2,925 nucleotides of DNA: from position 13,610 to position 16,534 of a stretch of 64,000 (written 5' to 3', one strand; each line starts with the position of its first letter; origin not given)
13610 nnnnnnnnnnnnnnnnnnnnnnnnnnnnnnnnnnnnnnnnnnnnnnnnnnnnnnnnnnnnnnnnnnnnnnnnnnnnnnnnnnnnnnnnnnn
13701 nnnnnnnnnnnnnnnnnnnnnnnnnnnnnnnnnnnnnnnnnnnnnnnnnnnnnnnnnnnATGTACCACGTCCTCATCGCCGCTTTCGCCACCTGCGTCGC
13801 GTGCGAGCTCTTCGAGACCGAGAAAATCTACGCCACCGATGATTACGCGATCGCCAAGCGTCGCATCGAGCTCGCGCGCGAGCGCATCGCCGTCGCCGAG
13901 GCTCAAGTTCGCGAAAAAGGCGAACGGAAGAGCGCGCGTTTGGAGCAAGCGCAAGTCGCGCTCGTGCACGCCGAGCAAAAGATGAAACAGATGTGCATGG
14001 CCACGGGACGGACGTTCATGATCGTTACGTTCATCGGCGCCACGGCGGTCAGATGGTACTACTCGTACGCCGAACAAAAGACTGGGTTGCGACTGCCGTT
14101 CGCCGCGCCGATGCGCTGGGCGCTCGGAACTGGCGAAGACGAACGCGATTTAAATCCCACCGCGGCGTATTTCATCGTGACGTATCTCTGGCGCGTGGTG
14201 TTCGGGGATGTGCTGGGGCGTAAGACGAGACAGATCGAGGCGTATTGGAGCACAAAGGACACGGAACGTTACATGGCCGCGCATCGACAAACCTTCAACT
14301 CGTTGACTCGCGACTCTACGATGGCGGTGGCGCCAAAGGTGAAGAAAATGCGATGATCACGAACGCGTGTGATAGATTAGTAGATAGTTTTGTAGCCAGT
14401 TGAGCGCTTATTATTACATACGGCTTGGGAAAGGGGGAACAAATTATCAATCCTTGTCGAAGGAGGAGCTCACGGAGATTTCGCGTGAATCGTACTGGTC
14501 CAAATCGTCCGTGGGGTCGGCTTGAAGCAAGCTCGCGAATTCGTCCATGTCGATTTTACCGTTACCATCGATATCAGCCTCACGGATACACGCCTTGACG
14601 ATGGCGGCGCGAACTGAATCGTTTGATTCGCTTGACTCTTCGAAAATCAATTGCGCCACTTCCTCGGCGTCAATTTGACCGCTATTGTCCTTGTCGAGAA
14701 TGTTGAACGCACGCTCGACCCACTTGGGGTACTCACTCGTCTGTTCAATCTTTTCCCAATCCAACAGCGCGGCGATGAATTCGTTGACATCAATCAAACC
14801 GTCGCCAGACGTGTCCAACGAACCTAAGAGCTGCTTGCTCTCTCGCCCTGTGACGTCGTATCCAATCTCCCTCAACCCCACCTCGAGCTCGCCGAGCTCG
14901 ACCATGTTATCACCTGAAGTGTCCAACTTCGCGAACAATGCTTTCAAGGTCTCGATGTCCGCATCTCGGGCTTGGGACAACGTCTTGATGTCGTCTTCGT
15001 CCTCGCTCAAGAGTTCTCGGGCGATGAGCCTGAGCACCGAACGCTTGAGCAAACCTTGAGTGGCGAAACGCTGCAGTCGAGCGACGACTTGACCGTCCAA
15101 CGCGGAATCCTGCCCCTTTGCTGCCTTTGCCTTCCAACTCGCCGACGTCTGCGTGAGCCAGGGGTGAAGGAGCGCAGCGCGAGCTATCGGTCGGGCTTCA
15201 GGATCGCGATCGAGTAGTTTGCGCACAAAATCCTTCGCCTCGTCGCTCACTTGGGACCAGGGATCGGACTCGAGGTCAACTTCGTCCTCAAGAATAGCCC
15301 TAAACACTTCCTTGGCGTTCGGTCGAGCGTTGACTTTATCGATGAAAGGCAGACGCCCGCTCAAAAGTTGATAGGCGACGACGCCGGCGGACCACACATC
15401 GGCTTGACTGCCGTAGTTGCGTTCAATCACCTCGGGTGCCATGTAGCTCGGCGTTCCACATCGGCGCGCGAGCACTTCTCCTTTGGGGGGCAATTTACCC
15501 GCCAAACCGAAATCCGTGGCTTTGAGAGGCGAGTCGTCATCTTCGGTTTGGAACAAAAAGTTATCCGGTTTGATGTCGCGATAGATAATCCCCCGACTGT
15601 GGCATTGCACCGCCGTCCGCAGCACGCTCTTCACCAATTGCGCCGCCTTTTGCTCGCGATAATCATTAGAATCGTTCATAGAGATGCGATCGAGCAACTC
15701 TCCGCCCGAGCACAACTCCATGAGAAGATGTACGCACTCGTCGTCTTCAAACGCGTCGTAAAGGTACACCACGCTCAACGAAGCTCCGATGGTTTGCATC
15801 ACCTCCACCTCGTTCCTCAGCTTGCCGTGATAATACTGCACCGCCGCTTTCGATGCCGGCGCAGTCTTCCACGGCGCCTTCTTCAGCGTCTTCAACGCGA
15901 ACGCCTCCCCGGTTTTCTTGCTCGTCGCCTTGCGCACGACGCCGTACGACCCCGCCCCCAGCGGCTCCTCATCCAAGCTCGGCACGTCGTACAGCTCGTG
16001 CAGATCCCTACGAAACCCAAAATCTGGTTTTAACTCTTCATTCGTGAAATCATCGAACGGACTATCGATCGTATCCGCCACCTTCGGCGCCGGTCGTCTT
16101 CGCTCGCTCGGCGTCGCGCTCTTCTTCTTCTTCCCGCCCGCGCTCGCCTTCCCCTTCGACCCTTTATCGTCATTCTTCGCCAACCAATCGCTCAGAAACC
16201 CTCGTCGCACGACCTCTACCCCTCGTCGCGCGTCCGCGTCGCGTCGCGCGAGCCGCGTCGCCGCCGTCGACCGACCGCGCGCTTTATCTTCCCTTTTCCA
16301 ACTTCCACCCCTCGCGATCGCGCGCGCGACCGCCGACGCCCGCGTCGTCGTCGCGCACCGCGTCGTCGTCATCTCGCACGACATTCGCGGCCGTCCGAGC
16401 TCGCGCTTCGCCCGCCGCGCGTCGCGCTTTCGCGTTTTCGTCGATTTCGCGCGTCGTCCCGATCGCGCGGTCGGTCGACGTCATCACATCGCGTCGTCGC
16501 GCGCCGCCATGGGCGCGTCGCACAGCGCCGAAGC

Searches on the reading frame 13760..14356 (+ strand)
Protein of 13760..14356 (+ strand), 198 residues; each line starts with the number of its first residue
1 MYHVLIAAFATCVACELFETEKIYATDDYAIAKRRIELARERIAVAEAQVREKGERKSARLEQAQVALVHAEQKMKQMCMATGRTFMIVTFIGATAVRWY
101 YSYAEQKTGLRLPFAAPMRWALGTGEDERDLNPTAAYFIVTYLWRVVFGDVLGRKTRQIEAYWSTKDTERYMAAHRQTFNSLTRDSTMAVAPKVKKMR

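Call 47: search_protein_families(library=pfam, proteins=[window:13760-14356:+], max_evalue=0.001)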
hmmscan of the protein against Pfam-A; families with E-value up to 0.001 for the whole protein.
window:13760-14356:+ (198 aa): 1 family
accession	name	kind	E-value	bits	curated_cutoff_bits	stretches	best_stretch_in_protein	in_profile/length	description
PF01956.21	EMC3_TMCO1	-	1.5e-05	25.3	27.1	1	4-154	19-167/169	Integral membrane protein EMC3/TMCO1-like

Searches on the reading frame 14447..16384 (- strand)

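Call 47: search_protein_families(library=pfam, proteins=[window:14447-16384:-], max_evalue=0.001)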
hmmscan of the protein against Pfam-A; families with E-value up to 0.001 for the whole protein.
window:14447-16384:- (645 aa): 9 families
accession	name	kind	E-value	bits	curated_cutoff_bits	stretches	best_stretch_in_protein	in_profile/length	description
PF00069.31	Pkinase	-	1.1e-63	215.6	31.7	1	139-410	4-263/263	Protein kinase domain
PF13499.12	EF-hand_7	-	2.5e-22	79.4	30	2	556-620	4-66/67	EF-hand domain pair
PF07714.23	PK_Tyr_Ser-Thr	-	5.7e-22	78.7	23.1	1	140-400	5-250/258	Protein tyrosine and serine/threonine kinase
PF13405.12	EF-hand_6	-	1.6e-19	68.1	25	1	557-580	3-26/30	EF-hand domain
PF00036.39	EF-hand_1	-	3.9e-19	67.2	25.4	2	596-621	2-27/29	EF hand domain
PF13202.12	EF-hand_5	-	2.3e-16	58.9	25.9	2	597-619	2-24/25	EF hand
PF13833.12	EF-hand_8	-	8.8e-08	32.2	28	0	600-621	31-52/54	EF-hand domain pair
PF03109.22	ABC1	-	2e-05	24.3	22.9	0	220-301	145-220/244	ABC1 atypical kinase-like domain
PF10591.15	SPARC_Ca_bdg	-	0.00088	20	22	0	470-538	46-112/113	Secreted protein acidic and rich in cysteine Ca binding region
